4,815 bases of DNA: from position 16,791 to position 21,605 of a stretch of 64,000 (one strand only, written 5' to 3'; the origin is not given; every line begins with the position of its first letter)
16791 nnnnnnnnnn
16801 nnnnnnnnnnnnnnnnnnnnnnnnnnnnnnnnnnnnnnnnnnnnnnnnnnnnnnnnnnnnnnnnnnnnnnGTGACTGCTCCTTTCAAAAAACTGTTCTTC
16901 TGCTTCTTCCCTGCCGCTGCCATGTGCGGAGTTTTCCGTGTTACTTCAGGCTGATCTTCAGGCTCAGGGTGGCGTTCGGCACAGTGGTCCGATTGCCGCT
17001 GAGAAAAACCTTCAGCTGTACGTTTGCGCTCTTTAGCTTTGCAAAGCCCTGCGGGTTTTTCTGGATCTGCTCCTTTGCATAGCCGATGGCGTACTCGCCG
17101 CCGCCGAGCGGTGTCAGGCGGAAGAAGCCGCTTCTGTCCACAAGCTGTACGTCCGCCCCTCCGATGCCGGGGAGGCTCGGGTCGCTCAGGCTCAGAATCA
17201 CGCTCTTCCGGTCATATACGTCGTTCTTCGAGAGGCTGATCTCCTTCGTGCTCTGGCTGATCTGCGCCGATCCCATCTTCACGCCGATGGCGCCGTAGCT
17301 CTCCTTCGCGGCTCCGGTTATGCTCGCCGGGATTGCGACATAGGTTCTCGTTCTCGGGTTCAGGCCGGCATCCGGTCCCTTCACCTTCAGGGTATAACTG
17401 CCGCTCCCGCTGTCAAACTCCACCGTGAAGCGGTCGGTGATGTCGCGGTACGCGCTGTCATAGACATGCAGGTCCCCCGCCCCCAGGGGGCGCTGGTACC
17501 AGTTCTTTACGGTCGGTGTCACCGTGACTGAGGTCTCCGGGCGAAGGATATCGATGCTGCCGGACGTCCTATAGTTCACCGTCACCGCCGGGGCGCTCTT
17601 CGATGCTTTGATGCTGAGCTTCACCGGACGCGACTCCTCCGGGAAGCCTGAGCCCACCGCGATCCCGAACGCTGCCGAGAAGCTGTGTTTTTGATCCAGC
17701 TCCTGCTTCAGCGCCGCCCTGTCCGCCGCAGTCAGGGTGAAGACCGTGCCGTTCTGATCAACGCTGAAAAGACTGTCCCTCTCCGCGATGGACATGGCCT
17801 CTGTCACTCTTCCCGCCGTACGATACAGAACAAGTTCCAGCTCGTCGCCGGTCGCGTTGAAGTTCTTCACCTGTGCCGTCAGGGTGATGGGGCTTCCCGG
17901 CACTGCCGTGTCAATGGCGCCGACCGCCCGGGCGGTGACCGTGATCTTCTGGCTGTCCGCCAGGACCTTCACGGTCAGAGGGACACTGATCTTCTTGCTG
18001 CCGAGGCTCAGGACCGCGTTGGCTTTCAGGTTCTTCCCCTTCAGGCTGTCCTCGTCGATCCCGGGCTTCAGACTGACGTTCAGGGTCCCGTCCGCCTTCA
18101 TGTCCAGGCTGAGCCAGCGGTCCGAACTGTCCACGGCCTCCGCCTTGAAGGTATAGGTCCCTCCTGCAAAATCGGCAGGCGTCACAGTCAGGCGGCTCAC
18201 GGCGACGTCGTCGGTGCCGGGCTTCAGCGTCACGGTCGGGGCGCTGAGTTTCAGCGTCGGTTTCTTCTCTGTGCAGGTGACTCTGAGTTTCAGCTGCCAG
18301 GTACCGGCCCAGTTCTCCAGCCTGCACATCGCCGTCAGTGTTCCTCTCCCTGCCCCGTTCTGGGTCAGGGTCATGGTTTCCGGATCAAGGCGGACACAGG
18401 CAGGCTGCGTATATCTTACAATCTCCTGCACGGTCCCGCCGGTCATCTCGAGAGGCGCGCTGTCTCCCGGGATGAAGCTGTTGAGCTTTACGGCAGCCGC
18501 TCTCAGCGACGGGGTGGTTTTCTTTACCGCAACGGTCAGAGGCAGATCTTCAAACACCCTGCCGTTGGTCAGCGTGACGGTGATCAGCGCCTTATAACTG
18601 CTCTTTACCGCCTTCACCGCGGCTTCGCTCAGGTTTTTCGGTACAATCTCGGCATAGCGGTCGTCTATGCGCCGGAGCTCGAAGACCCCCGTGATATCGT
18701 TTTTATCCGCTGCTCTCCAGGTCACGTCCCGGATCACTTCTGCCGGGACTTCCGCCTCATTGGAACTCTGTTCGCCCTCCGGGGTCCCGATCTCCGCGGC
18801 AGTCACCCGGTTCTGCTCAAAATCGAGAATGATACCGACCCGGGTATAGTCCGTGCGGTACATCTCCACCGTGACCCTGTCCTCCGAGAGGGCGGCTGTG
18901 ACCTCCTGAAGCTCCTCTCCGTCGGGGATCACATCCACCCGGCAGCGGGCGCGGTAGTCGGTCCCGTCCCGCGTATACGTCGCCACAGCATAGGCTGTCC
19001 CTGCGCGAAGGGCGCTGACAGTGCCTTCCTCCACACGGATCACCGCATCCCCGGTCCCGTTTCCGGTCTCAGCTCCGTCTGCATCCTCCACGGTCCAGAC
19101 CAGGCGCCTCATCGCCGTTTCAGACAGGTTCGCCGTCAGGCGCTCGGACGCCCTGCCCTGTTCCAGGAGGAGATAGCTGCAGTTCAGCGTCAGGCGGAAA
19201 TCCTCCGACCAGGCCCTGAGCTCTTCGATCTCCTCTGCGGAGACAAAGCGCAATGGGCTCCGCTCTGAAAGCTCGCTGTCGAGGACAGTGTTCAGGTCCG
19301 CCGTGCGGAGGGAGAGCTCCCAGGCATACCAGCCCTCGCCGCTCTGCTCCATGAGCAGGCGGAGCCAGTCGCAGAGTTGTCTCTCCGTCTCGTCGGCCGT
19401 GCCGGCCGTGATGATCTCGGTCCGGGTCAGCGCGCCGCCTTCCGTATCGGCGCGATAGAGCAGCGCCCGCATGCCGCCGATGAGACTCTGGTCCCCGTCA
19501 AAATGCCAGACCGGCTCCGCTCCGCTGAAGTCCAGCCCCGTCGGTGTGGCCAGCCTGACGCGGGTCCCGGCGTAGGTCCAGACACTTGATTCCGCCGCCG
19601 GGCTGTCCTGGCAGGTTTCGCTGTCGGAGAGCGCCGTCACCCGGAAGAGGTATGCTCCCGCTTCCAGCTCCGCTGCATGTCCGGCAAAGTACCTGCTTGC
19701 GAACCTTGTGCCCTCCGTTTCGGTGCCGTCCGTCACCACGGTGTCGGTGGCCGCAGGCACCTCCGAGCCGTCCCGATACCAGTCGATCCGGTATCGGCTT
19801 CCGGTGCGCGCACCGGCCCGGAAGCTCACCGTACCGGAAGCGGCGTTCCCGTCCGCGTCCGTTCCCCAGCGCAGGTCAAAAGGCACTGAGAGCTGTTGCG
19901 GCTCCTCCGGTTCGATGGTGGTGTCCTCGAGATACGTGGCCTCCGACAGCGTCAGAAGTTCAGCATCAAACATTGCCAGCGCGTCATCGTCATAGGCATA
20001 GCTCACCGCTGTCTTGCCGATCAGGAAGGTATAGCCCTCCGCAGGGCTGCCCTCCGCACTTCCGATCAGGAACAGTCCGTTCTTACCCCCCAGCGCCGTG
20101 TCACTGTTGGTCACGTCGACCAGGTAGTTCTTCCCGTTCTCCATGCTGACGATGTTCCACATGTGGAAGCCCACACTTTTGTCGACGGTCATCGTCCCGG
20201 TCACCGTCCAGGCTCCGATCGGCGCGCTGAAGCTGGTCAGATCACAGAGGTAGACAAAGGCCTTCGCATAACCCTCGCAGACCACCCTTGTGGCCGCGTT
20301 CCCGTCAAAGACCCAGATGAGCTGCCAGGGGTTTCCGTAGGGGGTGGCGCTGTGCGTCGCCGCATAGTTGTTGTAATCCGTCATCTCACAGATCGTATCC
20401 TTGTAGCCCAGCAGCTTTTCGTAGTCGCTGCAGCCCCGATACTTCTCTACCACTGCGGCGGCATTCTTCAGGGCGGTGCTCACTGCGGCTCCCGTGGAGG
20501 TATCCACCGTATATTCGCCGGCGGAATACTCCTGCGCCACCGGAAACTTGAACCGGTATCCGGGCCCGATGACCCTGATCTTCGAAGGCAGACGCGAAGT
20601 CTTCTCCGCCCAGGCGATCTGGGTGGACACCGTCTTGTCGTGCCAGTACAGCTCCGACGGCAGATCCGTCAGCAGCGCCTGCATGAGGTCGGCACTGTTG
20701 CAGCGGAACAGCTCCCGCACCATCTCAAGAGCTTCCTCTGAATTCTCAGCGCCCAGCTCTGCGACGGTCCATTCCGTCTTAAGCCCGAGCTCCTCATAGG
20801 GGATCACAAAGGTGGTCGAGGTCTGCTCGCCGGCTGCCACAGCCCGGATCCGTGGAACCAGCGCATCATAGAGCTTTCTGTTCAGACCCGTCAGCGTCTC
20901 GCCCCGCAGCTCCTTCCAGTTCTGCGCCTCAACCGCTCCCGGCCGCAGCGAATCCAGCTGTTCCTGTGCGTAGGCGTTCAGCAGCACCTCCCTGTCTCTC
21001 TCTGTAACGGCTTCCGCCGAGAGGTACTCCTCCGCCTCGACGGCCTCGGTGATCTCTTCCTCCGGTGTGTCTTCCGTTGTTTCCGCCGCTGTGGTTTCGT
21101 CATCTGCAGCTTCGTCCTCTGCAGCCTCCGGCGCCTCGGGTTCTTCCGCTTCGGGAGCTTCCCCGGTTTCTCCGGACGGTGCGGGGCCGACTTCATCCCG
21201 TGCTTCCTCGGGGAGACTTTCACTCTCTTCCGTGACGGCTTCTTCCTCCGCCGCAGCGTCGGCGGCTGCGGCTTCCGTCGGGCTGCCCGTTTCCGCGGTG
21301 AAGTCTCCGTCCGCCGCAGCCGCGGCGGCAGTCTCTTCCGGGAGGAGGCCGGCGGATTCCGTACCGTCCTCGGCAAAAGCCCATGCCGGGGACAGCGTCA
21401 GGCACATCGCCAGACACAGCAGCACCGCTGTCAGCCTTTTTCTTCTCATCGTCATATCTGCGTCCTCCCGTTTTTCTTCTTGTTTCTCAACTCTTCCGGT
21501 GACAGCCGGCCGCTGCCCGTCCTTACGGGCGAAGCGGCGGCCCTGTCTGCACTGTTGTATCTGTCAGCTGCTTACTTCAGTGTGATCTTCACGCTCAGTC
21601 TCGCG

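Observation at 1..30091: Co-directional 30-kb array of secreted giant hydrolases: four S8 subtilases, an orphan prodomain-like lipoprotein and two transglutaminase-like giants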

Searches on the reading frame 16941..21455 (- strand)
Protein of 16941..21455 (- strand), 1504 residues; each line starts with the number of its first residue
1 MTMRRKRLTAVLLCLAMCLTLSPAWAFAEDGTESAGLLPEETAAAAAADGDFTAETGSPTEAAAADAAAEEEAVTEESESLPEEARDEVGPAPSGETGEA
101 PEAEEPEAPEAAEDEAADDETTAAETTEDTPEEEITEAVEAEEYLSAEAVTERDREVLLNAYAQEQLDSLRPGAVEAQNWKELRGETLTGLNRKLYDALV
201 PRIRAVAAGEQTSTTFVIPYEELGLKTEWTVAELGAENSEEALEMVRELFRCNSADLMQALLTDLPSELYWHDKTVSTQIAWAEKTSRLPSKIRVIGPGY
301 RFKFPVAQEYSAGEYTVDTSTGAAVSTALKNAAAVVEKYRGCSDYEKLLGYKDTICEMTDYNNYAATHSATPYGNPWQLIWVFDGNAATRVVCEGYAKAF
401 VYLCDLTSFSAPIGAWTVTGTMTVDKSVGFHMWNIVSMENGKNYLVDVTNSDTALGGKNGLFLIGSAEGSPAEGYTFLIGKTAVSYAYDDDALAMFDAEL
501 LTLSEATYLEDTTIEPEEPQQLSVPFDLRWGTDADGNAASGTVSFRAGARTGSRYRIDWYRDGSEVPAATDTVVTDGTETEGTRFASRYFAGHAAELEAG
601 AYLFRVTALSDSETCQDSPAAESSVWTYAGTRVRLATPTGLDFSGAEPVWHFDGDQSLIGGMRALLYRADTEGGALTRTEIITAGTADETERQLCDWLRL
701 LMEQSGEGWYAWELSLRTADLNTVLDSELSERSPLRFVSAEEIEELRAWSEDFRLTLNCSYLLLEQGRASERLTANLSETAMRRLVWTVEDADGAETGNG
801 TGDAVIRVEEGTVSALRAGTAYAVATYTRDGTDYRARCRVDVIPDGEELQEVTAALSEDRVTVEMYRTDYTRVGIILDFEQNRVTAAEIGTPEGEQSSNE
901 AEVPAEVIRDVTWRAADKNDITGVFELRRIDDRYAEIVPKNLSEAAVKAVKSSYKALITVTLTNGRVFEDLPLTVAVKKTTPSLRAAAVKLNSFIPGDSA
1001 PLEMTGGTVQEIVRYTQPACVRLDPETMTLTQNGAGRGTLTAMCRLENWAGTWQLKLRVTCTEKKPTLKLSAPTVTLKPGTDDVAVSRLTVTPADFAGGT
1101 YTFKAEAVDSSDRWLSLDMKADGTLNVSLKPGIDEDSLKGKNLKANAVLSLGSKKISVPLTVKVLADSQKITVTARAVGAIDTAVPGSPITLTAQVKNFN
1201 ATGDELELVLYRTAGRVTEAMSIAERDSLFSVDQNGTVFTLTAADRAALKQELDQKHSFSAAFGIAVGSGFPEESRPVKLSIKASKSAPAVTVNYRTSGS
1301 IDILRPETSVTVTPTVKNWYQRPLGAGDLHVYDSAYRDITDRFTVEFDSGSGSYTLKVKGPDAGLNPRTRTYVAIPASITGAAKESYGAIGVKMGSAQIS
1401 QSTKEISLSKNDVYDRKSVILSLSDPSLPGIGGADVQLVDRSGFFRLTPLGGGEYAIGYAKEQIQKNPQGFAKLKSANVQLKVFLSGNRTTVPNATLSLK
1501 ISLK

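Call 5: search_protein_families(library=pfam, proteins=[window:16941-21455:-], max_evalue=0.01)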
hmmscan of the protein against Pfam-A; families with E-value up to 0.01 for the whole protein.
window:16941-21455:- (1504 aa): 0 families

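Call 10: search_protein_families(library=ncbifam, proteins=[window:16941-21455:-], max_evalue=0.1)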
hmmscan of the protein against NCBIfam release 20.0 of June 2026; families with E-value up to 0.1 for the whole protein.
window:16941-21455:- (1504 aa): 1 family
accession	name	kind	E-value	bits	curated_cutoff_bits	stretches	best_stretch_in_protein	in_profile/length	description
NF045980.1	MAG6410_fam_LP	equivalog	1.2e-05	23.9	450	1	327-451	149-262/622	MAG6410 family transglutaminase-related lipoprotein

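Call 12: find_homologous_proteins(query=window:16941-21455:-, max_evalue=0.00001)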
Query window:16941-21455:- (1504 aa): 2053 proteins with E <= 0.00001 among 8000 candidates; the best 120 are listed.
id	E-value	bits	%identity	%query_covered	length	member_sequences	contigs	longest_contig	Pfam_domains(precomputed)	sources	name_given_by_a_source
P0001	0.0e+0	3168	95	100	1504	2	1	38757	-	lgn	-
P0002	1.5e-261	889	43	50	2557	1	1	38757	PF13306.13,PF13855.13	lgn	-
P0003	1.2e-145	505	43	25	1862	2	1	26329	PF13306.13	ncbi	-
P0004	4.2e-138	480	41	26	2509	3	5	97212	PF13306.13,PF13855.13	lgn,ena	-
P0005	2.6e-129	451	38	33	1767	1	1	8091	PF13306.13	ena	-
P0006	4.2e-111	391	38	29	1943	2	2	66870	PF13306.13,PF13855.13,PF23952.2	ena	-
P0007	1.3e-98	349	47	24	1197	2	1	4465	PF19127.7,PF01473.27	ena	-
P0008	2.3e-97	345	37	33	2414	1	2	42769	PF13306.13,PF13855.13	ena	-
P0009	2.5e-95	338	44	27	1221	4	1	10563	PF19127.7,PF12799.14,PF01473.27,PF19085.7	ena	-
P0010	1.3e-94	336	34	32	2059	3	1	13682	PF13306.13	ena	-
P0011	9.3e-93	330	41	29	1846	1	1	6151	PF19127.7,PF13464.12,PF01473.27,PF19085.7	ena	-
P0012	1.6e-92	329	39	34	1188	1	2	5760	PF19127.7,PF01473.27,PF19085.7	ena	-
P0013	6.9e-92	327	44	24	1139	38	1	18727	PF19127.7,PF01473.27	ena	-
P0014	2.0e-90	322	45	24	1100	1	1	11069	-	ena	-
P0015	2.0e-89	319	43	26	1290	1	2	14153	PF19127.7,PF01473.27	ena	-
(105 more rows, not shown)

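Call 15: find_encoding_contigs(protein=P0001, flank=10000, max_places=4)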
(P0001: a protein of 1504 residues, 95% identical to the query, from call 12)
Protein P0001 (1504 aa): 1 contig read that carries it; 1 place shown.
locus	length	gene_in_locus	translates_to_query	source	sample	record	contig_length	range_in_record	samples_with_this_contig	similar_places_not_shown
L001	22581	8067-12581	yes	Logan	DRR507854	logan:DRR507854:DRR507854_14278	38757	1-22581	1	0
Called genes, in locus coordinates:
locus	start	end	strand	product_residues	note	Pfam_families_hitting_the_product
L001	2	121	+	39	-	?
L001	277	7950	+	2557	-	PF13306:LRR_5, PF13855:LRR_8 (faint), PF13306:LRR_5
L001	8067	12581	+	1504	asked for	-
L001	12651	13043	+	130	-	-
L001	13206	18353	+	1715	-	PF00082:Peptidase_S8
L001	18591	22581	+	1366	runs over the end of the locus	PF00082:Peptidase_S8, PF02368:Big_2 (faint)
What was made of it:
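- The same order in relative L001 (call 15).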

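Call 70: find_encoding_contigs(protein=P0004, flank=10000, max_places=3)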
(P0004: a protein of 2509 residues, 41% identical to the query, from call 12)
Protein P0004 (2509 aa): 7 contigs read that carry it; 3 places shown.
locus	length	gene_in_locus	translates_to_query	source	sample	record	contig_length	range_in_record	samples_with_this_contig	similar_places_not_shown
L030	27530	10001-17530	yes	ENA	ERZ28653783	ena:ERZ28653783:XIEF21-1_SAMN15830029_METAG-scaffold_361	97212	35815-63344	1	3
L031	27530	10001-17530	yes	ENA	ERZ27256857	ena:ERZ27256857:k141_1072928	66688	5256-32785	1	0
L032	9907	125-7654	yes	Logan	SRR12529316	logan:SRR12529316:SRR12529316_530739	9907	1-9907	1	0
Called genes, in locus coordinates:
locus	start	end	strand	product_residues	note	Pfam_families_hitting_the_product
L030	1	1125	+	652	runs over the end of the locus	PF00662:Proton_antipo_N (weak), PF00361:Proton_antipo_M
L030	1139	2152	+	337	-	PF00146:NADHdh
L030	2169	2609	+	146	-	PF01058:Oxidored_q6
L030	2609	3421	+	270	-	PF12797:Fer4_2 (faint), PF12837:Fer4_6 (faint), PF12838:Fer4_7 (weak), PF13237:Fer4_10 (faint), PF14697:Fer4_21, PF12838:Fer4_7, PF13187:Fer4_9, PF00037:Fer4 (weak), +1 more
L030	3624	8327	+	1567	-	PF13306:LRR_5, PF13855:LRR_8 (faint), PF13306:LRR_5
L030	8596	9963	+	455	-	PF07690:MFS_1, PF13347:MFS_2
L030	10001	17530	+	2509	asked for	PF13306:LRR_5, PF13855:LRR_8 (faint), PF13306:LRR_5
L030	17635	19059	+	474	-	-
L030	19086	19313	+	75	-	-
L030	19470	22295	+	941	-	PF02463:SMC_N (faint), PF03193:RsgA_GTPase (faint), PF13191:AAA_16 (faint), PF13304:AAA_21 (faint), PF13555:AAA_29 (faint), PF17760:UvrA_inter, PF17755:UvrA_DNA-bind, PF00005:ABC_tran (weak), +1 more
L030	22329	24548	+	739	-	PF23139:OB_YrrC, PF14520:HHH_5 (weak), PF14490:HHH_RecD2, PF01443:Viral_helicase1 (weak), PF13245:AAA_19, PF13604:AAA_30, PF18335:SH3_13, PF13538:UvrD_C_2, +2 more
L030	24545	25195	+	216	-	PF18912:DZR_2, PF00156:Pribosyltran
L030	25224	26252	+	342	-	PF00022:Actin (faint), PF06723:MreB_Mbl, PF00012:HSP70, PF14450:FtsA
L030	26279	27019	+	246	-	PF01128:IspD, PF12804:NTP_transf_3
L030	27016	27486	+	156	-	PF02542:YgbB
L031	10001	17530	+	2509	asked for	PF13306:LRR_5, PF13855:LRR_8 (faint), PF13306:LRR_5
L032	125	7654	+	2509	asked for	PF13306:LRR_5, PF13855:LRR_8 (faint), PF13306:LRR_5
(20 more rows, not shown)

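Call 71: find_encoding_contigs(protein=P0003, flank=10000, max_places=2)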
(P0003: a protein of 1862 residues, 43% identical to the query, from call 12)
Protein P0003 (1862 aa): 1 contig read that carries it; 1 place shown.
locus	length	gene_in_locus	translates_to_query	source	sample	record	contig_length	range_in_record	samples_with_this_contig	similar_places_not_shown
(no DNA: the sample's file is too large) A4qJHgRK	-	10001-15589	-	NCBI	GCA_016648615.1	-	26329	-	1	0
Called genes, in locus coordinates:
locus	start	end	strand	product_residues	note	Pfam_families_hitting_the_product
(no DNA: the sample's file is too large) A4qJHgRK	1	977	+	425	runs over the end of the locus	?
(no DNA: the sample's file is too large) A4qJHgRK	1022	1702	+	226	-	-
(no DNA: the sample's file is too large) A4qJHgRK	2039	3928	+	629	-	PF13493:DUF4118, PF00512:HisKA, PF02518:HATPase_c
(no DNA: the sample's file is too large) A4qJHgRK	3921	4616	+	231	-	PF00072:Response_reg, PF00486:Trans_reg_C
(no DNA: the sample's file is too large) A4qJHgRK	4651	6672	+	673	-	PF02705:K_trans, PF22776:K_trans_C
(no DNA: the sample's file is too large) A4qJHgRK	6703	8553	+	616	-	PF13520:AA_permease_2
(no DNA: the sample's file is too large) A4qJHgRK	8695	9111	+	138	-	PF18936:DUF5684 (weak)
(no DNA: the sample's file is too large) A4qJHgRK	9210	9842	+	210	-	PF02525:Flavodoxin_2 (weak), PF03358:FMN_red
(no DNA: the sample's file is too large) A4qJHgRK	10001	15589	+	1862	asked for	PF13306:LRR_5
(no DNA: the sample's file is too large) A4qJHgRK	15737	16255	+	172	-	PF02834:LigT_PEase, PF13563:2_5_RNA_ligase2, PF02834:LigT_PEase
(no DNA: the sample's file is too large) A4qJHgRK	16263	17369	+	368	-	PF03600:CitMHS, PF00939:Na_sulph_symp (weak)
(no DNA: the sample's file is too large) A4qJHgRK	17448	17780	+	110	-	PF12973:Cupin_7 (weak), PF05899:Cupin_3 (faint), PF00190:Cupin_1 (weak), PF02311:AraC_binding, PF07883:Cupin_2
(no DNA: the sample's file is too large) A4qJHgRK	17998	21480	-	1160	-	PF02811:PHP, PF07733:DNA_pol3_alpha, PF17657:DNA_pol3_finger, PF14579:HHH_6, PF01336:tRNA_anti-codon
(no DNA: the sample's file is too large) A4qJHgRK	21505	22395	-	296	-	PF14527:LAGLIDADG_WhiA, PF02650:HTH_WhiA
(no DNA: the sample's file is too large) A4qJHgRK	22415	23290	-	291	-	PF03668:RapZ-like_N, PF22740:PapZ_C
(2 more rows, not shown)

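Call 72: find_encoding_contigs(protein=P0006, flank=10000, max_places=2)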
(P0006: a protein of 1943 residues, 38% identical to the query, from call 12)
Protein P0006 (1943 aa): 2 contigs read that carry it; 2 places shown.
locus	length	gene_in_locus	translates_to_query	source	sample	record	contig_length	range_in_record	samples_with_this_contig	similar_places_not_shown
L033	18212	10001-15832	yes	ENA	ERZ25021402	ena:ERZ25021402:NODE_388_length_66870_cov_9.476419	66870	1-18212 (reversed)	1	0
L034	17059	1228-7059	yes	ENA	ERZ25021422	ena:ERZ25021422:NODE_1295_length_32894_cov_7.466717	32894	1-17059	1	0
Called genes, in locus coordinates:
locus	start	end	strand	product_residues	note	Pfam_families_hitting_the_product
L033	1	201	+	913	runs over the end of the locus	PF01915:Glyco_hydro_3_C, PF14310:Fn3-like, PF00933:Glyco_hydro_3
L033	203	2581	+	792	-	PF00933:Glyco_hydro_3, PF01915:Glyco_hydro_3_C, PF14310:Fn3-like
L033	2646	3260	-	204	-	PF00702:Hydrolase, PF13419:HAD_2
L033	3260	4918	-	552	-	PF00528:BPD_transp_1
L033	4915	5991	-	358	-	PF00005:ABC_tran, PF02463:SMC_N (faint), PF13304:AAA_21 (faint), PF08402:TOBE_2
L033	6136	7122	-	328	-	PF13531:SBP_bac_11, PF01547:SBP_bac_1, PF13416:SBP_bac_8, PF13343:SBP_bac_6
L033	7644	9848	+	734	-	PF05257:CHAP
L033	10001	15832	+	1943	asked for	PF13306:LRR_5, PF23952:LRR_EndoS (faint), PF13306:LRR_5, PF13855:LRR_8 (faint), PF13306:LRR_5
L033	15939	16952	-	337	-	PF00356:LacI, PF00532:Peripla_BP_1, PF13407:Peripla_BP_4, PF13377:Peripla_BP_3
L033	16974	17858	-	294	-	PF02811:PHP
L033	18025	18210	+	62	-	?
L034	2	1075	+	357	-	?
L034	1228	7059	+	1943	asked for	PF13306:LRR_5, PF23952:LRR_EndoS (faint), PF13306:LRR_5, PF13855:LRR_8 (faint), PF13306:LRR_5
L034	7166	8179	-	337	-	PF00356:LacI, PF00532:Peripla_BP_1, PF13407:Peripla_BP_4, PF13377:Peripla_BP_3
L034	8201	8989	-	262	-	PF02811:PHP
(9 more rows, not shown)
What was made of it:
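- The nearest TGase-like/LRR giants lie in housekeeping contexts (calls 70-72).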

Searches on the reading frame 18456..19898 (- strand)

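Call 21: search_protein_families(library=pfam, proteins=[window:18456-19898:-], max_evalue=1)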
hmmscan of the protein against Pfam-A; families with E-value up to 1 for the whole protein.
window:18456-19898:- (481 aa): 1 family
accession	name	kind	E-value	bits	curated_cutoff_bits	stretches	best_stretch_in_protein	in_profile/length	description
PF14941.11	OAF_N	-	0.12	12.4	27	1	326-364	11-50/150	Out at first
